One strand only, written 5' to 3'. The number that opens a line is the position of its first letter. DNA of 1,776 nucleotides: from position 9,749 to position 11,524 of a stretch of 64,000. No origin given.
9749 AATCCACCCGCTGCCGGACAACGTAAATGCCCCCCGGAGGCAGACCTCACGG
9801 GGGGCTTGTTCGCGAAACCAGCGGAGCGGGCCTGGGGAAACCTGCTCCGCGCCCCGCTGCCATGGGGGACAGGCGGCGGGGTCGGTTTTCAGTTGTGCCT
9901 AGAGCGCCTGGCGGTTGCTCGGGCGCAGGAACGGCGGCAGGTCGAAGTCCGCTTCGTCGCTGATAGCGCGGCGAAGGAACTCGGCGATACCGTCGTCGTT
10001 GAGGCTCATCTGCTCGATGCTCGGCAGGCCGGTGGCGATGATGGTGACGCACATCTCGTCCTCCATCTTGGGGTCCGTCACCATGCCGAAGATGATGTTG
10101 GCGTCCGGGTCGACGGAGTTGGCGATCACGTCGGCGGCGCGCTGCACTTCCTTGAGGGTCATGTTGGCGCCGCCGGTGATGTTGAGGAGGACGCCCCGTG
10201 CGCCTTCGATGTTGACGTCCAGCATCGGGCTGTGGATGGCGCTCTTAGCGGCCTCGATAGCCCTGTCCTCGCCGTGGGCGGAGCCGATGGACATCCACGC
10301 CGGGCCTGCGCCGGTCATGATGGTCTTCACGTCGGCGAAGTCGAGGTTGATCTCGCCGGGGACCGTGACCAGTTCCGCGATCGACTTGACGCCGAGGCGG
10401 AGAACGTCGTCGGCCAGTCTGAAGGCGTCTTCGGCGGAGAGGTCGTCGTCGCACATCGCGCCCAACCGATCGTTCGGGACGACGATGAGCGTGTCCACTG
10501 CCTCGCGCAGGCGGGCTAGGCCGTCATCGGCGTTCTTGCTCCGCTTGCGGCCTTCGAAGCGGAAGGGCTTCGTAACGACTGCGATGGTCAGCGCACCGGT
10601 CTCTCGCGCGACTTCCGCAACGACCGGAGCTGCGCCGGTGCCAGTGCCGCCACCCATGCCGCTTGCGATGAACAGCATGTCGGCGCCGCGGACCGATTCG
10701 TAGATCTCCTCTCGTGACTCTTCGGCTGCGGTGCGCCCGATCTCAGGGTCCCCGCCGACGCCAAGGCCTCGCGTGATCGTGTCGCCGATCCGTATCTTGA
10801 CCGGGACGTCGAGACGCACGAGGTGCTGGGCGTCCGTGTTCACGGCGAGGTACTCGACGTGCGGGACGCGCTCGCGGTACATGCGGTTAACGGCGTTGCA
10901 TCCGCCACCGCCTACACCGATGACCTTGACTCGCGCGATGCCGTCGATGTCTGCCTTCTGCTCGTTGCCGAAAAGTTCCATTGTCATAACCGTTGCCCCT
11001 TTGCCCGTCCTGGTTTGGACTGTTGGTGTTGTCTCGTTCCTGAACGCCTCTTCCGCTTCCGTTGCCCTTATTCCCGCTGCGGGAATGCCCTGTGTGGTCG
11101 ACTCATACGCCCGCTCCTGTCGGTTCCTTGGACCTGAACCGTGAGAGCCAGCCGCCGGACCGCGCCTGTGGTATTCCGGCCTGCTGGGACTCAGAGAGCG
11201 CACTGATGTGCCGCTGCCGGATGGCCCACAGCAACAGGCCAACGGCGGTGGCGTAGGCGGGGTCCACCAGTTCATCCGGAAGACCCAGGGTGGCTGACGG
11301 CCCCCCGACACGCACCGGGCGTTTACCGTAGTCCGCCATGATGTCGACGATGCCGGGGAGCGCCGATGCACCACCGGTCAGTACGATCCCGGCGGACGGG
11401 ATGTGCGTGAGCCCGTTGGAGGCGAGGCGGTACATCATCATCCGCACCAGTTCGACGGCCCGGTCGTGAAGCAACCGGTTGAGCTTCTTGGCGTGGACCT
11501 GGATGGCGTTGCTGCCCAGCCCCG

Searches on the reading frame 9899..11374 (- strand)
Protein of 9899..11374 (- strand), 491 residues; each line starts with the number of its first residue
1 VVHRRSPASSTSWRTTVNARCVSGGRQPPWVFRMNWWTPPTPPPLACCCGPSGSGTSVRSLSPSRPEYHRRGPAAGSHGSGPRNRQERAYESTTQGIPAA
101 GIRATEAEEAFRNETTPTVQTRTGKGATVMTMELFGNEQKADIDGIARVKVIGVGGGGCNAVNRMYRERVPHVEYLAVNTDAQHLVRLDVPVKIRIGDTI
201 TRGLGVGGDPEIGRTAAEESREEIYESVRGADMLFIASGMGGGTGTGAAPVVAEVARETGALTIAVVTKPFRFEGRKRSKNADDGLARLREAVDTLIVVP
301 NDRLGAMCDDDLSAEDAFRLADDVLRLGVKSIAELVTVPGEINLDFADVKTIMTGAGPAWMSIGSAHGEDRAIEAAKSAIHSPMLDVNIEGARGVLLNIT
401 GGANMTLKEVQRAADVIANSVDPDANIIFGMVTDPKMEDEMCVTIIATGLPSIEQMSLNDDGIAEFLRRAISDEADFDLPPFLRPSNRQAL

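Call 72: search_protein_families(library=pfam, proteins=[window:9899-11374:-], max_evalue=0.00001)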
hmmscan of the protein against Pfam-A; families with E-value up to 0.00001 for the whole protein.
window:9899-11374:- (491 aa): 2 families
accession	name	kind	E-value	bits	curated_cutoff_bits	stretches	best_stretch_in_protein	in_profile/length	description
PF00091.31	Tubulin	-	4.2e-50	171.1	33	1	149-309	2-190/190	Tubulin/FtsZ family, GTPase domain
PF12327.13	FtsZ_C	-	1.1e-33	115.8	27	1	357-450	1-94/95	FtsZ family, C-terminal domain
